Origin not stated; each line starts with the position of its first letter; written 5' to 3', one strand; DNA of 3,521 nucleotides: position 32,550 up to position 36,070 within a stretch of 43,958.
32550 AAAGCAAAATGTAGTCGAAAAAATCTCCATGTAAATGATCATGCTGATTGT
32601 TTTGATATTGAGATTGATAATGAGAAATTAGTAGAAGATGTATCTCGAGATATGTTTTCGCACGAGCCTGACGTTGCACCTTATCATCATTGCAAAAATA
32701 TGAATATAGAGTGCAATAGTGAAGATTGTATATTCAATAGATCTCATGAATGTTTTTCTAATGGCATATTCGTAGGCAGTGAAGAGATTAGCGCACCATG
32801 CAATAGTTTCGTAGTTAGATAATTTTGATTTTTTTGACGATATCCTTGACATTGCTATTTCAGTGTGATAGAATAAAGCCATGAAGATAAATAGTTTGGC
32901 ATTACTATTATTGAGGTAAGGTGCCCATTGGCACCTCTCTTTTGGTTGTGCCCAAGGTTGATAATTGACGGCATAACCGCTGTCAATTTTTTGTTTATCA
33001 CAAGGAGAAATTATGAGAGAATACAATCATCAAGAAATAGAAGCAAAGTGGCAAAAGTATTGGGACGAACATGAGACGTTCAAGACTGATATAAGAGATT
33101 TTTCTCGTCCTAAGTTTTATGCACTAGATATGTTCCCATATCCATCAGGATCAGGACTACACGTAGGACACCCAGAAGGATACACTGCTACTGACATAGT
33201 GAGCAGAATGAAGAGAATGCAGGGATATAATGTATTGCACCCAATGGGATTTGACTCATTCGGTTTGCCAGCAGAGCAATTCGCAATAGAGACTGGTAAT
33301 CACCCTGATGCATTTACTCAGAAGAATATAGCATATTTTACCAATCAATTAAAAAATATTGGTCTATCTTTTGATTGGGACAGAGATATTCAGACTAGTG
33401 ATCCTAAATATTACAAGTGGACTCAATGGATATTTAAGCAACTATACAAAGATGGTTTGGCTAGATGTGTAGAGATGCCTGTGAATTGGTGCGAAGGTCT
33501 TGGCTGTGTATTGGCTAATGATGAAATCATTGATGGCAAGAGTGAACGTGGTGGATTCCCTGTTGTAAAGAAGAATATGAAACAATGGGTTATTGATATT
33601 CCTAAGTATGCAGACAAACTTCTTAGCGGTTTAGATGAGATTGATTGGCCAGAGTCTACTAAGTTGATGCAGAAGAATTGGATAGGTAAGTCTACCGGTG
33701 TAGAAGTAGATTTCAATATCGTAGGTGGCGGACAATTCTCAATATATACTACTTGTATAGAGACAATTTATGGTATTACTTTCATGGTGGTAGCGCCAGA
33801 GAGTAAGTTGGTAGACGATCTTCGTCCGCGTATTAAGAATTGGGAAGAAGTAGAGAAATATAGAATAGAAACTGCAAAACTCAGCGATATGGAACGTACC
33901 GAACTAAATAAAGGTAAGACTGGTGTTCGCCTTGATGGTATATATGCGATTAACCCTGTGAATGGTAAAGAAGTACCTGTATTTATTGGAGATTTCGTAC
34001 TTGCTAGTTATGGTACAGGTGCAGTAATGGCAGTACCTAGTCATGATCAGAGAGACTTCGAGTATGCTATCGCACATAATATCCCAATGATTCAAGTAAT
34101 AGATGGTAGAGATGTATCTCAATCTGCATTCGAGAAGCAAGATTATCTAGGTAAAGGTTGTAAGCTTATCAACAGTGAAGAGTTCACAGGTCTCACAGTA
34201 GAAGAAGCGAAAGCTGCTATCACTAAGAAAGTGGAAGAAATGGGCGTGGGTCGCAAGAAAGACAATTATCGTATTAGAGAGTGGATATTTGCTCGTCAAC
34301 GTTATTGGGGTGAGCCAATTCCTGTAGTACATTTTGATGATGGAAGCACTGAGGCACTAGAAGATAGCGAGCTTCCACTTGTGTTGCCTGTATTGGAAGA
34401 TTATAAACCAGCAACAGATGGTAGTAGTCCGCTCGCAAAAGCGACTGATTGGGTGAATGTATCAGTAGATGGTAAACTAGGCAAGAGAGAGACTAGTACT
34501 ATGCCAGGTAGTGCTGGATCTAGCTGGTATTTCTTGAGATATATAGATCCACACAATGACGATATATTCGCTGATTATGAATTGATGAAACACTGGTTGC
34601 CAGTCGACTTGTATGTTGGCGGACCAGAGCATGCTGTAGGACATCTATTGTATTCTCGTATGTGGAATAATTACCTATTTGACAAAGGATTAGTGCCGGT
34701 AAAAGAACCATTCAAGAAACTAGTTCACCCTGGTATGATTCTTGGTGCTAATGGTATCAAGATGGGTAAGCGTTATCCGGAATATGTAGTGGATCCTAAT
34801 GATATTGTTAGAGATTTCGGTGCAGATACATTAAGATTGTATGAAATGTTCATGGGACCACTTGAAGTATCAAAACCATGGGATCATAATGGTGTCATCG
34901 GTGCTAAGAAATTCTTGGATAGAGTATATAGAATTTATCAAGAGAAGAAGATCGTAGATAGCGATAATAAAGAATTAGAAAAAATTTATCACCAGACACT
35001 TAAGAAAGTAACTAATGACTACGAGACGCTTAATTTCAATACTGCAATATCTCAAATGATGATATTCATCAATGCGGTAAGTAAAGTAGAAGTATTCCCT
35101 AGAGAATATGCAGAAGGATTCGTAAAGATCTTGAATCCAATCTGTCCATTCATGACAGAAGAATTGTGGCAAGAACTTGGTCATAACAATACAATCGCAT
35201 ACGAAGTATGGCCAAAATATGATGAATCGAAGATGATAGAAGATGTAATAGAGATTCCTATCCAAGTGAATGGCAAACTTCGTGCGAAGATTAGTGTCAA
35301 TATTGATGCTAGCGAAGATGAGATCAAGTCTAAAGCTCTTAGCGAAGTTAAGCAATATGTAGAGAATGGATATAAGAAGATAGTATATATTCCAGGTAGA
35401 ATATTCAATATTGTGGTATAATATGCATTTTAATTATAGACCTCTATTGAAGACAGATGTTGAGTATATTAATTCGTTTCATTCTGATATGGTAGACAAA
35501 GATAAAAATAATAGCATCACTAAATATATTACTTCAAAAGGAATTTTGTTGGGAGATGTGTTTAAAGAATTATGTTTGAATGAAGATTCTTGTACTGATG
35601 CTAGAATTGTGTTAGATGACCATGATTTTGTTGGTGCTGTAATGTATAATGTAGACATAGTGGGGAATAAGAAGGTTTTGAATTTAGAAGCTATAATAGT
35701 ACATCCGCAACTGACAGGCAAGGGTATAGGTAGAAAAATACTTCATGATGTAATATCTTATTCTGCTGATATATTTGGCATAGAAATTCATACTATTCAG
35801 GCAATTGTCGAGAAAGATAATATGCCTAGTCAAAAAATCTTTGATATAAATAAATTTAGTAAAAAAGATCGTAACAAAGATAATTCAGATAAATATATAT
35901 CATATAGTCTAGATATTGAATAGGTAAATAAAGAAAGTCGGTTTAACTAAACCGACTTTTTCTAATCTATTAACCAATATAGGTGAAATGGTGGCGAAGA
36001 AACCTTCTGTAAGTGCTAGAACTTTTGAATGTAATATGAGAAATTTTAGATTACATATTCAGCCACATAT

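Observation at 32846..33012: leuS preceded by a leaderless Leu-rich leader peptide plus terminator instead of a T-box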

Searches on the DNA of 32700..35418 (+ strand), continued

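Call 49: search_rna_families(sources=[L001, L002, L003, L004, L005, L006, L007, L008, L009, L010, L011, L012, L013, L014, L015, L016, L017, L018, L019, L020], threshold=gathering)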
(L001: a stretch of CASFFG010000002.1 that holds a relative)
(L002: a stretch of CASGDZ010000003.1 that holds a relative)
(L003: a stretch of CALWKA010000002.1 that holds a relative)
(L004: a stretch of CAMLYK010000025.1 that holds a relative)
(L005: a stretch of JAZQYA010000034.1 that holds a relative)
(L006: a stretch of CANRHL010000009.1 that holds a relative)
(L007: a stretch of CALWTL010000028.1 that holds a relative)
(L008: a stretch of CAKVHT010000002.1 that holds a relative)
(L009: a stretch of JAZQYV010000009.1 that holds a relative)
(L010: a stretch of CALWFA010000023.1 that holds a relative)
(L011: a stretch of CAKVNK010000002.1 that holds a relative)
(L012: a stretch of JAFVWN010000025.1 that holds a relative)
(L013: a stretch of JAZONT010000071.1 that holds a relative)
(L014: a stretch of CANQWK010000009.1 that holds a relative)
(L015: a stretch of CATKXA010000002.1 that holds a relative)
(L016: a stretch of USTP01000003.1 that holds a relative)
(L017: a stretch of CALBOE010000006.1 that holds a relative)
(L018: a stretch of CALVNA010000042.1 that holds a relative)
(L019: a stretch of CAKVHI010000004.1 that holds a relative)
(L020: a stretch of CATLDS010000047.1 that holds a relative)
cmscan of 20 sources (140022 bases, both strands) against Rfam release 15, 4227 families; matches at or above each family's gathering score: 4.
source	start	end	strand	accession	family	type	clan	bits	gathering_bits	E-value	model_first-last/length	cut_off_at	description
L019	6718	6790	+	RF00005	tRNA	Gene; tRNA;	CL00001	66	29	8.9e-12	1-71/71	no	tRNA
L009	634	705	-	RF00005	tRNA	Gene; tRNA;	CL00001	57.9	29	1.5e-09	1-71/71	no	tRNA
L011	5156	5241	+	RF00005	tRNA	Gene; tRNA;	CL00001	56.8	29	2.9e-09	1-71/71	no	tRNA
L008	5011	5096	+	RF00005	tRNA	Gene; tRNA;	CL00001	53.8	29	2e-08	1-71/71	no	tRNA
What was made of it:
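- None of L001-L020 does (call 49).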

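Call 50: search_rna_families(sources=[L021, L022, L023, L024, L025, L026, L027, L028, L029, L030, L031, L032, L033, L034, L035, L036, L037, L038, L039, L040], threshold=gathering)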
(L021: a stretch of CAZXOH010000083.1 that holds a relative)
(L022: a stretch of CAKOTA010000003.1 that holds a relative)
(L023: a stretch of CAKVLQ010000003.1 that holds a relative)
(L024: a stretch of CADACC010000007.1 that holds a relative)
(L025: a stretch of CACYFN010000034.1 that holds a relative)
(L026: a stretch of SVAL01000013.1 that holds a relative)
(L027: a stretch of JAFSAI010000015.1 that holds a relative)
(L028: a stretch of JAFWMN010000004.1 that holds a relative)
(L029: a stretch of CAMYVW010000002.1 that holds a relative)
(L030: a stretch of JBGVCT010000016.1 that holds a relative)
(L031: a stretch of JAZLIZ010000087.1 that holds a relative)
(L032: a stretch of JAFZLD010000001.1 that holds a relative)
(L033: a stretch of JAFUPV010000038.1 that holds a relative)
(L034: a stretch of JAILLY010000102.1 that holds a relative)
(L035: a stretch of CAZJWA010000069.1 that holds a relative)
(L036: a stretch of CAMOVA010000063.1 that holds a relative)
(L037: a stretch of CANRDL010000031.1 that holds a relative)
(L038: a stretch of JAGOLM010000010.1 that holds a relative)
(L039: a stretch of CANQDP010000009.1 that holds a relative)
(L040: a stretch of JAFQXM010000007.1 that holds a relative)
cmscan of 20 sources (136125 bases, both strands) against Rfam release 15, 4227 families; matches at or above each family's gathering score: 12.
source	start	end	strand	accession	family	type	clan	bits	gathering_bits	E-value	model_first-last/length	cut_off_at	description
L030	2255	2461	+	RF00230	T-box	Cis-reg; leader;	-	135.3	93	1.3e-29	1-219/219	no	T-box leader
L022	5055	5259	+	RF00230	T-box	Cis-reg; leader;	-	128.3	93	8.3e-28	1-219/219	no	T-box leader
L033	2130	2340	+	RF00230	T-box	Cis-reg; leader;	-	127.2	93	1.6e-27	1-219/219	no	T-box leader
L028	1923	2120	+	RF00230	T-box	Cis-reg; leader;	-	120.5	93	8.2e-26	1-219/219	no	T-box leader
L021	1903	2103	+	RF00230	T-box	Cis-reg; leader;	-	114.3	93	3.2e-24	1-219/219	no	T-box leader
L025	1920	2113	+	RF00230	T-box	Cis-reg; leader;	-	114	93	3.9e-24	1-219/219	no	T-box leader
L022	1927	2126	+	RF00230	T-box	Cis-reg; leader;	-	104.5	93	1.1e-21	1-219/219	no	T-box leader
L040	1937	2119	+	RF00230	T-box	Cis-reg; leader;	-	96.1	93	1.6e-19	1-219/219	no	T-box leader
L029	1905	2080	+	RF00230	T-box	Cis-reg; leader;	-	94.2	93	4.9e-19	1-219/219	no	T-box leader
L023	6707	6779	+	RF00005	tRNA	Gene; tRNA;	CL00001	67.2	29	3.8e-12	1-71/71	no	tRNA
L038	4387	4550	+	RF01731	TwoAYGGAY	Cis-reg;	CL00106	63.1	43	8.4e-08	1-168/168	no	TwoAYGGAY RNA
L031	7281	7366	+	RF00504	Glycine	Cis-reg; riboswitch;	CL00125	40.8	32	0.00016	1-94/94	no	Glycine riboswitch aptamer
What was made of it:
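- More distant leuS loci carry true T-boxes (9 Rfam hits in L021-L040, 8 of them within about 600 nt upstream of leuS, call 50).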

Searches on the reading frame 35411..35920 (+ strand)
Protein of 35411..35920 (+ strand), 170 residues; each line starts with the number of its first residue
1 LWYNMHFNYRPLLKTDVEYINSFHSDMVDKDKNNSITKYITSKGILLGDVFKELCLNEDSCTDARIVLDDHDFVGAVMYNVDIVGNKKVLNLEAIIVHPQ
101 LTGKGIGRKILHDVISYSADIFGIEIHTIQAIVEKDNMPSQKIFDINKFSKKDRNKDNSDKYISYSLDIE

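Call 59: search_protein_families(library=pfam, proteins=[window:35411-35920:+])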
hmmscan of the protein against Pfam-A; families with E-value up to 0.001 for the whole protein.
window:35411-35920:+ (170 aa): 3 families
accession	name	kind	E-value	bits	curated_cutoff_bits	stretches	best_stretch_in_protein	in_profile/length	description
PF00583.31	Acetyltransf_1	-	4.1e-08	33.9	20.7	1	56-144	29-111/116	Acetyltransferase (GNAT) family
PF13508.13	Acetyltransf_7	-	8.8e-05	23.3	27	1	67-123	8-61/84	Acetyltransferase (GNAT) domain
PF13302.13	Acetyltransf_3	-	0.00036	21.7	25.4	1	65-144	57-132/138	Acetyltransferase (GNAT) domain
